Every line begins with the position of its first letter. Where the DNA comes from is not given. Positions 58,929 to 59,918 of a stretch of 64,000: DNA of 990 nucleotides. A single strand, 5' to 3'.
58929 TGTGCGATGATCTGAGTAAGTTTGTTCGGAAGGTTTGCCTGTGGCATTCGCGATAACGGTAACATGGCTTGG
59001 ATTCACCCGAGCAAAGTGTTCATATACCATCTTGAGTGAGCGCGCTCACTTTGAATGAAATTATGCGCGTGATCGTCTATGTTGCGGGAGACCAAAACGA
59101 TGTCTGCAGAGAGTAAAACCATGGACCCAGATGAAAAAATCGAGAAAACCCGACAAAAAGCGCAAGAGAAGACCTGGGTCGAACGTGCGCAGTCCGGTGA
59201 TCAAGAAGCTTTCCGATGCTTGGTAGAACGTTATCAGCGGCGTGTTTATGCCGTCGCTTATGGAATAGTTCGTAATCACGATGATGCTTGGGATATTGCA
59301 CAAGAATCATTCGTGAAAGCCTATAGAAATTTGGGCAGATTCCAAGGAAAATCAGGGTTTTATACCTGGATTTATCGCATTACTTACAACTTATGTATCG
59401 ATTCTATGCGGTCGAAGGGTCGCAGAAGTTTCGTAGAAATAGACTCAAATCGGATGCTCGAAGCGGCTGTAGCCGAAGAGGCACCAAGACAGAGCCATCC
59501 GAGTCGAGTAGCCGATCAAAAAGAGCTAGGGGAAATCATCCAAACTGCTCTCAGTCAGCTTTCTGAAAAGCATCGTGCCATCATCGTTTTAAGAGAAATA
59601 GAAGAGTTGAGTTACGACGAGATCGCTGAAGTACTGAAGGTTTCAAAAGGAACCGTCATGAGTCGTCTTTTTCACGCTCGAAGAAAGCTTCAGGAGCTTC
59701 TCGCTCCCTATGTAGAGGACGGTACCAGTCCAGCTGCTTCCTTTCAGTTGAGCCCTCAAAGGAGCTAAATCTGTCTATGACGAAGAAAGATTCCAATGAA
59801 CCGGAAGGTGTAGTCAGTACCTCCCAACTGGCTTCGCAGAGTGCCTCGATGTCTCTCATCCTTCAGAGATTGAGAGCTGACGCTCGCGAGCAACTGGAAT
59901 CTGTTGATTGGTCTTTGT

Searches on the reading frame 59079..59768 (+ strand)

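Call 11: search_protein_families(library=pfam, proteins=[window:59079-59768:+], max_evalue=0.00001)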
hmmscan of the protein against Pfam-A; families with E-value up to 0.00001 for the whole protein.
window:59079-59768:+ (229 aa): 4 families
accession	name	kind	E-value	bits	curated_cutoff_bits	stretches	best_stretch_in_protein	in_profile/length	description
PF04542.20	Sigma70_r2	-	3.7e-19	68.7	24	1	48-116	1-71/71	Sigma-70 region 2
PF08281.18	Sigma70_r4_2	-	8.4e-18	64.2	25.7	1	152-204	2-54/54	Sigma-70, region 4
PF04545.22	Sigma70_r4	-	3.8e-14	52.4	24.1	1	157-206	1-50/50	Sigma-70, region 4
PF07638.17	Sigma70_ECF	-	3.3e-09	37.3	21.1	1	32-206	6-181/185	ECF sigma factor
